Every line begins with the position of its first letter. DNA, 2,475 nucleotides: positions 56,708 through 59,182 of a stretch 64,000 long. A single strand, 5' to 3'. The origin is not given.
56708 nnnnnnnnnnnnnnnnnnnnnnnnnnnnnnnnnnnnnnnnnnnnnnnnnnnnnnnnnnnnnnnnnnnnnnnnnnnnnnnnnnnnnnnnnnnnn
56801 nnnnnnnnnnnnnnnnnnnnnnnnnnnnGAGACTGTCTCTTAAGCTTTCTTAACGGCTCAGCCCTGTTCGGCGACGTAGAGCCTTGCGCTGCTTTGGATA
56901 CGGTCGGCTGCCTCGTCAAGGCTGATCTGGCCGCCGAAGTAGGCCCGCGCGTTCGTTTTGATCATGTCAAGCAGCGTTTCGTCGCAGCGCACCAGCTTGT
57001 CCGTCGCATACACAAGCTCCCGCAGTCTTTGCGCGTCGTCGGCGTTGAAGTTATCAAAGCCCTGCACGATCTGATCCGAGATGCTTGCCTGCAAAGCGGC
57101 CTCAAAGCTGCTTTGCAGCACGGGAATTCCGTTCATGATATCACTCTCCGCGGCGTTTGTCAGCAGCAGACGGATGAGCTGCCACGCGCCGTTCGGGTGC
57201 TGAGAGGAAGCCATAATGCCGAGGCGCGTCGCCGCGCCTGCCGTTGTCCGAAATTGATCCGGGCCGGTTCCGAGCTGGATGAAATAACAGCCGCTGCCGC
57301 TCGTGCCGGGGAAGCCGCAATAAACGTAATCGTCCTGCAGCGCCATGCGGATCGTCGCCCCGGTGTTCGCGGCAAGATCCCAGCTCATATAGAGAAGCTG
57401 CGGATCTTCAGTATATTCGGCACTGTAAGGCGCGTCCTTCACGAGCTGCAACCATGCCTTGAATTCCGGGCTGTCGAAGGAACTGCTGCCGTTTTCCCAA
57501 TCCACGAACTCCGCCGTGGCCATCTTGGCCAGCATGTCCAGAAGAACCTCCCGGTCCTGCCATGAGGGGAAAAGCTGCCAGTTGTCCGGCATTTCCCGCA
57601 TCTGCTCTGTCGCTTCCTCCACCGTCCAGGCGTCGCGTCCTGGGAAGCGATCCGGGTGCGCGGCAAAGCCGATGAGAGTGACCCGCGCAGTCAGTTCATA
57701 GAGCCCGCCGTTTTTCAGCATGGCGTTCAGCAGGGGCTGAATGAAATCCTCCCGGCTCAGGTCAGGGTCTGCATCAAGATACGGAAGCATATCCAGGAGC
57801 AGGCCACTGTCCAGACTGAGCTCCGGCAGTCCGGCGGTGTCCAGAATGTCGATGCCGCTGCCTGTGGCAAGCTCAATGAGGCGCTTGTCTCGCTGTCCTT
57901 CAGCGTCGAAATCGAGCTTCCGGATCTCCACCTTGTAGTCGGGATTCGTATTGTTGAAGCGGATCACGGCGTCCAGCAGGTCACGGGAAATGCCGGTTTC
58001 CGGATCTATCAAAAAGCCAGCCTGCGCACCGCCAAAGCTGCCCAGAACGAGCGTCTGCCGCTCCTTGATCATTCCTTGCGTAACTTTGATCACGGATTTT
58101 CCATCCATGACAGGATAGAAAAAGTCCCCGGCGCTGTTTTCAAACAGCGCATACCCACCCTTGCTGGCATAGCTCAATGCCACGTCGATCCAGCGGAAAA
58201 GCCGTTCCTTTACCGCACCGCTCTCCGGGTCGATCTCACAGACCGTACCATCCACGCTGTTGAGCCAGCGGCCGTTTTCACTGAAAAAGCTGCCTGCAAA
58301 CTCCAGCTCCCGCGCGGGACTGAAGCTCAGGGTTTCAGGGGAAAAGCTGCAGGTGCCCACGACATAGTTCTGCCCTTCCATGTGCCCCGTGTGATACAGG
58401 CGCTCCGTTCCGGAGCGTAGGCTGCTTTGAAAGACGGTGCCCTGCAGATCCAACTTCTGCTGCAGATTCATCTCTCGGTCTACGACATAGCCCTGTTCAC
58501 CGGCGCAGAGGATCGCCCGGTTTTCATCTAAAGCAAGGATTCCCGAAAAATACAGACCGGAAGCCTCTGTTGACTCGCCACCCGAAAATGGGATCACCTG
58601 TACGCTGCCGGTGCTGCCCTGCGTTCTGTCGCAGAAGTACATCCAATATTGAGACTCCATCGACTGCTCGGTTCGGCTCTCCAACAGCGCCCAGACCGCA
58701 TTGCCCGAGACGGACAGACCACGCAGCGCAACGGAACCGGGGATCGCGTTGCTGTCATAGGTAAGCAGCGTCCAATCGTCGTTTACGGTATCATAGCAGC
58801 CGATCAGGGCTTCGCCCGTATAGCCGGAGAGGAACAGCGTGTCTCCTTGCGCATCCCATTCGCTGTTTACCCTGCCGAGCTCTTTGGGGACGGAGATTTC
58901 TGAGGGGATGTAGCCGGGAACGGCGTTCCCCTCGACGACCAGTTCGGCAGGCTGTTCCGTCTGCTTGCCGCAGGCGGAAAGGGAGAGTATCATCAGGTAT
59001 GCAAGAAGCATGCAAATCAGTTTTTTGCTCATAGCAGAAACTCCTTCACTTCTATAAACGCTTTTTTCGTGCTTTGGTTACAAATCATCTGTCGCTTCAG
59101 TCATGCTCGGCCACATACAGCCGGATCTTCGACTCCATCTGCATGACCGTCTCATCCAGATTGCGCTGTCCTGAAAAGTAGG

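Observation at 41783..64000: Island-borne array of five sigma factor / membrane-partner pairs interleaved with orphan giant SBP-like lipoproteins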

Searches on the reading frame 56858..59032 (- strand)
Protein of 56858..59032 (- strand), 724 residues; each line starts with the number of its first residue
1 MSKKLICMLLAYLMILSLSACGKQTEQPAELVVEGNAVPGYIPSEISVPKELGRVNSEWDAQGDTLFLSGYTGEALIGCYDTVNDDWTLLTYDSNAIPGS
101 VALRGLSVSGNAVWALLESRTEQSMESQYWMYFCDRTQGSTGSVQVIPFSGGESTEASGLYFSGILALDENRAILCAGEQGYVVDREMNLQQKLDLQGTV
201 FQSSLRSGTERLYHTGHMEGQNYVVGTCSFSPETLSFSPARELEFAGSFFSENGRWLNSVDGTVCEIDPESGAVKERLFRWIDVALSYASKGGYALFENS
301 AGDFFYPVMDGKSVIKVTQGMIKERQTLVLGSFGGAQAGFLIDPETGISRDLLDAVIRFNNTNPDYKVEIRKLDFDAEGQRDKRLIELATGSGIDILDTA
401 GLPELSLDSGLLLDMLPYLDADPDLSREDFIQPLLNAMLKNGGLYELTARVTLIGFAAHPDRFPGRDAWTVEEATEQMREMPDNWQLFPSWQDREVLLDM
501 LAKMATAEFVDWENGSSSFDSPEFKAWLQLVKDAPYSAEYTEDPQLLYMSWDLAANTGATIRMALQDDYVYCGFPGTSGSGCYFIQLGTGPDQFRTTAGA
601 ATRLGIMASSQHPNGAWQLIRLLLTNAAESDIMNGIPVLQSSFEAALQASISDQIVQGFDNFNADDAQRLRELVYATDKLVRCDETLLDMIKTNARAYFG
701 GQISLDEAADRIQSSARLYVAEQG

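Call 5: search_protein_families(library=pfam, max_evalue=0.01, proteins=[window:56858-59032:-])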
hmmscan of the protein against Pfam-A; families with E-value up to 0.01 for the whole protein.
window:56858-59032:- (724 aa): 1 family
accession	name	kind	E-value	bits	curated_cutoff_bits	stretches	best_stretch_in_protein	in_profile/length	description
PF01547.30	SBP_bac_1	-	9.5e-05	23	26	1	358-628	16-305/307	Bacterial extracellular solute-binding protein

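Call 6: search_protein_families(library=ncbifam, max_evalue=0.01, proteins=[window:56858-59032:-])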
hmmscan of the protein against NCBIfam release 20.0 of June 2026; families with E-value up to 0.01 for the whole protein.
window:56858-59032:- (724 aa): 0 families

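Call 9: find_homologous_proteins(query=window:56858-59032:-, max_evalue=0.00001)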
Query window:56858-59032:- (724 aa): 136 proteins with E <= 0.00001 among 8000 candidates; the best 120 are listed.
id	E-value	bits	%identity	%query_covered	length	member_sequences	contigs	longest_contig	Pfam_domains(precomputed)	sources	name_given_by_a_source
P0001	0.0e+0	1647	100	100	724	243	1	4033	-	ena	-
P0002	0.0e+0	1516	94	100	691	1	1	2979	PF01547.31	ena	-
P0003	0.0e+0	1454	88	100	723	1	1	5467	-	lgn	-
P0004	0.0e+0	1447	87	100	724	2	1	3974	PF01547.31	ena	-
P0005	0.0e+0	1434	86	100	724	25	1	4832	PF01547.31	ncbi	-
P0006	0.0e+0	1433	87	100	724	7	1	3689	PF01547.31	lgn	-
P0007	0.0e+0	1342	81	100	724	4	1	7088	-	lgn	-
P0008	0.0e+0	1341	80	100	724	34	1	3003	-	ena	-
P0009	0.0e+0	1179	72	100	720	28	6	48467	PF01547.31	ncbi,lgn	-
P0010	0.0e+0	1141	99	70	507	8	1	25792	PF01547.31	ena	-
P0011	6.0e-296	1001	61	100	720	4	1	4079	-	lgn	-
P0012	6.8e-291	985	62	100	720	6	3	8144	-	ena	-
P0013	4.0e-290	982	60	100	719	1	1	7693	PF01547.31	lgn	-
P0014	6.3e-166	572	41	100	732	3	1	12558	-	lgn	-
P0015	7.6e-164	565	42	100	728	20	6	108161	-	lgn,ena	-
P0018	1.4e-158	547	42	95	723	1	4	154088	-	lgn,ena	-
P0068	1.4e-131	458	38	95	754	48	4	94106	-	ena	-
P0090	1.2e-108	382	34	96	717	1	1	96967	PF13416.12,PF01547.31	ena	-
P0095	6.3e-103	363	34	96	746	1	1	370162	-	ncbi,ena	-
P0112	4.5e-86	308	32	97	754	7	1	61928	-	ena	-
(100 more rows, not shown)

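Call 10: find_encoding_contigs(protein=P0095, flank=7000, max_places=2)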
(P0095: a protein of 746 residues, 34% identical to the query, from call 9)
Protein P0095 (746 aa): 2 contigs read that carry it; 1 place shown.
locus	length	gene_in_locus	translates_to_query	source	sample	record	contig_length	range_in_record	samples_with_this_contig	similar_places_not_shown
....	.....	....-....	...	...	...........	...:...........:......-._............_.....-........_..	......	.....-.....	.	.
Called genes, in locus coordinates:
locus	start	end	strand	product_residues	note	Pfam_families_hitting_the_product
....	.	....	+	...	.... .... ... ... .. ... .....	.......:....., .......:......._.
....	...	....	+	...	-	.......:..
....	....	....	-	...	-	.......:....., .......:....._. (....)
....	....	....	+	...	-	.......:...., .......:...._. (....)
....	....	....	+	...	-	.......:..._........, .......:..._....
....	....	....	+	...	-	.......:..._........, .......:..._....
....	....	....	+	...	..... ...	-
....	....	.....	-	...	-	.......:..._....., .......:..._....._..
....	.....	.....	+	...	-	-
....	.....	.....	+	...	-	-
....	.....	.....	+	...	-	-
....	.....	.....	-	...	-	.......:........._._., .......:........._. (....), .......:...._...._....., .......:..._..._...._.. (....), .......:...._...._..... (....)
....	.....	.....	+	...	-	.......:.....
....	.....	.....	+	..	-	-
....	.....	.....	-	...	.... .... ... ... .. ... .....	-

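Call 11: find_encoding_contigs(protein=P0018, flank=7000, max_places=2)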
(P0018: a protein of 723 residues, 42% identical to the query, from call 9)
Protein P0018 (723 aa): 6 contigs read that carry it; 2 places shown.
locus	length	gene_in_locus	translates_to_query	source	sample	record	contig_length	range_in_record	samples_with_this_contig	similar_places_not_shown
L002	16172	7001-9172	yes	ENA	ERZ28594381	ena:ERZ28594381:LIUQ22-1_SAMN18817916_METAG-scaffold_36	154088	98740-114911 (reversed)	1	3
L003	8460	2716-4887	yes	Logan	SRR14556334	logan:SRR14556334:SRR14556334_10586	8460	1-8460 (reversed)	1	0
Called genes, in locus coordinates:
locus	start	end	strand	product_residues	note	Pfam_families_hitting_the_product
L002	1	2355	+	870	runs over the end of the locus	PF00009:GTP_EFTU, PF14492:EFG_III (weak), PF03764:EFG_IV, PF00679:EFG_C, PF05991:NYN_YacP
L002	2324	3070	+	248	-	PF17774:YlmH_RBD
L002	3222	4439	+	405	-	PF05343:Peptidase_M42 (faint), PF01546:Peptidase_M20, PF07687:M20_dimer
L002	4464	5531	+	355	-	PF01636:APH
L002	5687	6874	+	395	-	PF01740:STAS, PF13466:STAS_2 (faint), PF01636:APH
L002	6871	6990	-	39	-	-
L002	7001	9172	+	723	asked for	-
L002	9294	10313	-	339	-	PF01070:FMN_dh, PF00478:IMPDH (faint), PF05690:ThiG (faint), PF01070:FMN_dh, PF01645:Glu_synthase (weak)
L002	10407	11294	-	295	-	PF13353:Fer4_12 (weak), PF04055:Radical_SAM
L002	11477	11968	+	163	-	PF00588:SpoU_methylase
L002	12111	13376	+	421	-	PF00162:PGK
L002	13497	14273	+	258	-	PF00121:TIM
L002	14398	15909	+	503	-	PF01676:Metalloenzyme, PF06415:iPGM_N, PF01663:Phosphodiest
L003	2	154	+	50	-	?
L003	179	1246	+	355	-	PF01636:APH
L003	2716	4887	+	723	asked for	-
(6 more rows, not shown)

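Call 12: find_encoding_contigs(protein=P0068, flank=7000, max_places=2)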
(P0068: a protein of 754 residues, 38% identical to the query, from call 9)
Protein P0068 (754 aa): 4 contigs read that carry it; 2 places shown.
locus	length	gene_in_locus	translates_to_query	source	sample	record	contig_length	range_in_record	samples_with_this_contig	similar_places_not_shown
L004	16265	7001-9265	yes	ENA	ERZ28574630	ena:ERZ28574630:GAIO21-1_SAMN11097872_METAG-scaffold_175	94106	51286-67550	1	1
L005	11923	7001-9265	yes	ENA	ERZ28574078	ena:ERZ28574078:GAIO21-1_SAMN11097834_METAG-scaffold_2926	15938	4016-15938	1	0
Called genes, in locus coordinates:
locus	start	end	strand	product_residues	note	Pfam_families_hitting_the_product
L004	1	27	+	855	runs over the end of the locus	PF02739:5_3_exonuc_N, PF01367:5_3_exonuc, PF00476:DNA_pol_A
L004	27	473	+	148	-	PF00583:Acetyltransf_1, PF13673:Acetyltransf_10, PF13508:Acetyltransf_7, PF08445:FR47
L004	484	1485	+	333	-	PF02543:Carbam_trans_N (faint), PF00814:TsaD, PF22521:HypF_C_2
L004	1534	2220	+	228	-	PF20582:UPF0758_N, PF04002:RadC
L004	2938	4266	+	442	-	PF19546:DUF6070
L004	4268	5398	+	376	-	PF19546:DUF6070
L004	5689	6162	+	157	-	PF04542:Sigma70_r2, PF08281:Sigma70_r4_2, PF04545:Sigma70_r4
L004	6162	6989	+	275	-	-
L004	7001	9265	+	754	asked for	-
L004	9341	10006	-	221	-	-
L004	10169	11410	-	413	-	PF00365:PFK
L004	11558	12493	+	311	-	PF01116:F_bP_aldolase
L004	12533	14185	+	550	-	-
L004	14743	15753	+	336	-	PF00589:Phage_integrase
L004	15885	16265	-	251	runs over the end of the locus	PF21778:DUF6873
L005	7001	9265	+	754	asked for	-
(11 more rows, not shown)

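Call 14: find_related_loci(query=A1, collection=genome_contigs, flank=8000)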
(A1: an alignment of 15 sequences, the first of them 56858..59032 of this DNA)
Query A1 (724 aa) in genome_contigs; peptide patterns used: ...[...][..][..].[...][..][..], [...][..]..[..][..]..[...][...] (x = any residue, [..] = any of these).
174 stretches matched a pattern; 104 encode a relative of the query (tblastn E <= 1e-3); the best 80 are kept; 76 distinct loci.
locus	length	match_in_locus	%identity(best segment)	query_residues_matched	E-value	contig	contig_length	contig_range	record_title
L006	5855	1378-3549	99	1-724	0e+0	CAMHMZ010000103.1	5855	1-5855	MAG: uncultured Clostridia bacterium isolate SRR11784281_bin.87_metaWRAP_v1.3_MAG genome assembly, contig: ERZ12203356.2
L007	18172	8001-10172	98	1-724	0e+0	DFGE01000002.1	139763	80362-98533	MAG TPA_asm: Clostridiales bacterium UBA3758 UBA3758_contig_642, whole genome shotgun sequence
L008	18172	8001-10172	86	1-724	0e+0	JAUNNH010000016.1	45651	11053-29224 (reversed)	MAG: Eubacteriales bacterium isolate S32M_St_metabat_45 NODE_504_length_45651_cov_19.996359, whole genome shotgun sequen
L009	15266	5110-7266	72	1-723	0e+0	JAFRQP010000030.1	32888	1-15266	MAG: Oscillospiraceae bacterium isolate RGIG2711 Goat_Omasum-4__c197299, whole genome shotgun sequence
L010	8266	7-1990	99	1-716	0e+0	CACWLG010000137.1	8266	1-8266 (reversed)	MAG: Ruminococcaceae bacterium isolate RUG10684 genome assembly, contig: RUG10684_asm_137, whole genome shotgun sequence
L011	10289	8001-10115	41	22-723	7e-160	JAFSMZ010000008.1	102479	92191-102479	MAG: Oscillospiraceae bacterium isolate RGIG3290 Goat_Reticulum-4__c205, whole genome shotgun sequence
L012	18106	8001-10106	41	24-724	4e-157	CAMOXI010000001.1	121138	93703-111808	MAG: uncultured Clostridia bacterium isolate SRR873600_bin.36_metaWRAP_v1.3_MAG genome assembly, contig: NODE_133_length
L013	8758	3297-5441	40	20-723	7e-154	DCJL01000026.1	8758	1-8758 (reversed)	MAG TPA_asm: Clostridiales bacterium UBA1701 UBA1701_contig_8682, whole genome shotgun sequence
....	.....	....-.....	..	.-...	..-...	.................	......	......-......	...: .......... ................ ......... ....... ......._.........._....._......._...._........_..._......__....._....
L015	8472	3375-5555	38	3-723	1e-141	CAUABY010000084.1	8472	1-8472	MAG TPA_asm: uncultured Eubacteriales bacterium isolate ERR9762711_bin.29_MetaWRAP_v1.3_MAG genome assembly, contig: ERZ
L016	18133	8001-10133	39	20-723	2e-141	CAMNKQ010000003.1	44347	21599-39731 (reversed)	MAG: uncultured Clostridia bacterium isolate SRR1267595_bin.52_metaWRAP_v1.3_MAG genome assembly, contig: NODE.1010_leng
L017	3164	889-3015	38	20-723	2e-146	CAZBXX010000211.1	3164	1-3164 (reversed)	MAG TPA_asm: uncultured Oscillospiraceae bacterium isolate SRP278969_co1_214 genome assembly, contig: NODE_51592_length_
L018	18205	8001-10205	38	1-723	7e-140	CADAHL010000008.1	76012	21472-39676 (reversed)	MAG: Ruminococcaceae bacterium isolate RUG13294 genome assembly, contig: RUG13294_asm_8, whole genome shotgun sequence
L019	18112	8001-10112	38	4-724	5e-139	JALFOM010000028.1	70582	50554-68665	MAG: Clostridiales bacterium isolate SUG867 k141_334129, whole genome shotgun sequence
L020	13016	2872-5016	38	20-723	6e-139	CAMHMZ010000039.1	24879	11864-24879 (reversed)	MAG: uncultured Clostridia bacterium isolate SRR11784281_bin.87_metaWRAP_v1.3_MAG genome assembly, contig: ERZ12203356.2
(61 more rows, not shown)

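Call 32: predict_structure(alignment_id=A1)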
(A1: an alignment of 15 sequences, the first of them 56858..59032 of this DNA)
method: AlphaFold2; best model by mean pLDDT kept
length: 724 residues; sequences in the alignment: 15
mean_pLDDT: 86.0   pTM: 0.85
mean pLDDT of the five models: 86.0, 84.2, 83.6, 82.5, 81.0
residues with pLDDT >= 90: 390; 70-90: 257; 50-70: 48; < 50: 29
segments of 3 or more residues with pLDDT < 50: 18-33, 151-158
pLDDT, mean of each block of 10 residues (from residue 1): 70 56 30 70 95 90 94 92 96 85 90 91 72 94 83 44 90 89 92 86 89 86 87 89 89 95 94 95 92 93 94 95 94 67 83 93 93 85 88 90 79 94 92 89 90 92 88 87 69 83 93 91 93 76 79 89 88 88 88 78 92 96 75 90 91 62 91 93 91 96 97 94 81
secondary structure, 60 per line:
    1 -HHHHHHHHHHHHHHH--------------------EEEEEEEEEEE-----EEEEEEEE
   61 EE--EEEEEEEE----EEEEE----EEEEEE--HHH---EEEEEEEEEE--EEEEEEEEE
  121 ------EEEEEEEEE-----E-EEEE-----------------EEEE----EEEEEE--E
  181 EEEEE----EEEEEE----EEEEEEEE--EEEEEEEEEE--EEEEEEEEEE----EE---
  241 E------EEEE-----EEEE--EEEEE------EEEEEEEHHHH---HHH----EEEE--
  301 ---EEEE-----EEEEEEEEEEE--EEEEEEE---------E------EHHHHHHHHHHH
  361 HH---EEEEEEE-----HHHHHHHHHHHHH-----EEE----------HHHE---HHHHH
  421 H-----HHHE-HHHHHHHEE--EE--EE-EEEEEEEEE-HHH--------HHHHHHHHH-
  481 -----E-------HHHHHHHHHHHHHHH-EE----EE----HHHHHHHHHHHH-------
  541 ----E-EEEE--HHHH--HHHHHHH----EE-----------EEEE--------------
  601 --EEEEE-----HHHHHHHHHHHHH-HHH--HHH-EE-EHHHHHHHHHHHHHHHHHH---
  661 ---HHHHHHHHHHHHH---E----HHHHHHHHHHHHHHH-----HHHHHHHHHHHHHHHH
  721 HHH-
elements in order (helices of 4 or more, strands of 3 or more residues): H2-16 E37-47 E53-62 E65-72 E77-81 E86-91 E100-109 E112-120 E127-135 E143-146 E164-167 E172-177 E180-185 E190-195 E200-207 E210-219 E222-231 E248-251 E257-260 E263-267 E274-280 H281-284 E295-298 E304-307 E313-323 E326-332 H350-362 E366-372 H378-390 E396-398 H416-421 H432-438 E450-458 H471-479 H494-508 H522-533 E547-550 H553-556 H559-565 E583-586 E603-607 H613-625 H640-657 H664-676 H685-699 H705-723

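Call 37: fold_search(model_id=the predicted structure, library=pdb)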
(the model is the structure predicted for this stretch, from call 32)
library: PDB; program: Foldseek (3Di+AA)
matches with E <= 10: 1561; with E <= 0.001: 1073
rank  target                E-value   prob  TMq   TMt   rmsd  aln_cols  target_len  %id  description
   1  7x0o_A                1.4e-15  1.00  0.41  0.67   5.1       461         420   17  Crystal structure of sugar binding protein CbpC from Clostridium thermocellum (released 2022-09-14)
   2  1eu8_A                1.5e-13  1.00  0.33  0.53   9.4       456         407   18  STRUCTURE OF TREHALOSE MALTOSE BINDING PROTEIN FROM THERMOCOCCUS LITORALIS (released 2001-03-14)
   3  3uor_A                2.7e-13  1.00  0.37  0.62   7.0       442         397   16  The structure of the sugar-binding protein MalE from the phytopathogen Xanthomonas citri (released 2011-12-14)
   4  5f7v_A                1.3e-12  1.00  0.35  0.59   6.6       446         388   14  ABC substrate-binding protein Lmo0181 from Listeria monocytogenes in complex with cycloalternan (released 2016-09-07)
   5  4ovj                  1.6e-12  1.00  0.37  0.61   6.3       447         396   13  Extracellular solute-binding protein family 1 from Alicyclobacillus acidocaldarius subsp. acidocaldarius DSM 446 (released 2013-11-06)
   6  3uor_B                2.2e-12  1.00  0.37  0.61   7.2       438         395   17  The structure of the sugar-binding protein MalE from the phytopathogen Xanthomonas citri (released 2011-12-14)
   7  5ci5_B                3.4e-12  1.00  0.33  0.54   8.5       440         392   14  Crystal Structure of an ABC transporter Solute Binding Protein from Thermotoga Lettingae TMO (Tlet_1705, TARGET EFI-51 (released 2015-07-22)
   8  7vfq_B                4.7e-12  1.00  0.33  0.54   9.2       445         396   14  Wild type GltA from Bifidobacterium infantis JCM 1222 complexed with lacto-N-tetraose (released 2022-09-14)
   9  4qsd_A                5.2e-12  1.00  0.33  0.55   8.7       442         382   15  Crystal structure of atu4361 sugar transporter from Agrobacterium Fabrum C58, target efi-510558, with bound sucrose (released 2014-08-06)
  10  5ci5_A                8.1e-12  1.00  0.33  0.54   8.4       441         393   14  Crystal Structure of an ABC transporter Solute Binding Protein from Thermotoga Lettingae TMO (Tlet_1705, TARGET EFI-51 (released 2015-07-22)
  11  4rya                  1.1e-11  1.00  0.33  0.51   8.6       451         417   16  Crystal structure of abc transporter solute binding protein AVI_3567 from AGROBACTERIUM VITIS S4, TARGET EFI-510645, wit (released 2014-12-24)
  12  7vfq_A                1.8e-11  1.00  0.33  0.54   9.3       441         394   13  Wild type GltA from Bifidobacterium infantis JCM 1222 complexed with lacto-N-tetraose (released 2022-09-14)
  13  9xf5_A                2.0e-11  1.00  0.31  0.52   8.3       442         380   15  Cycloisomaltooligosaccharide binding protein in complex with cycloisomaltooctaose (released 2026-03-25)
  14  5ysf_A                2.2e-11  1.00  0.35  0.59   6.9       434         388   12  Crystal structure of beta-1,2-glucooligosaccharide binding protein in complex with sophoropentaose (released 2018-05-02)
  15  7c0o_A                2.8e-11  1.00  0.33  0.54   9.0       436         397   14  Crystal structure of a dinucleotide-binding protein (Y56F) of ABC transporter endogenously bound to uridylyl-3'-5'-pho (released 2021-03-10)
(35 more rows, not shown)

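Call 49: search_solved_structures(query=A1, max_evalue=1)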
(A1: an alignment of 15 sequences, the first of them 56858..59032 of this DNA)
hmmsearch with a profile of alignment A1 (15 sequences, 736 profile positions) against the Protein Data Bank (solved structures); distinct sequences matched with E-value up to 1: 4.
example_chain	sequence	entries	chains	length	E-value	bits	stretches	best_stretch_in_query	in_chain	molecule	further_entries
7x0o_A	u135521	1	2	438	2.7e-19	72.3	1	381-734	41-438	CbpC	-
5z6b_A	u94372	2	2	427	0.0018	20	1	410-668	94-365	Putative ABC transporter substrate-binding protein YesO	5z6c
4r6k_A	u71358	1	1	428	0.0053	18.4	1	410-668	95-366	SOLUTE-BINDING PROTEIN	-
9xf5_A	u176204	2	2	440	0.89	11.1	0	616-645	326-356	ABC transporter substrate-binding protein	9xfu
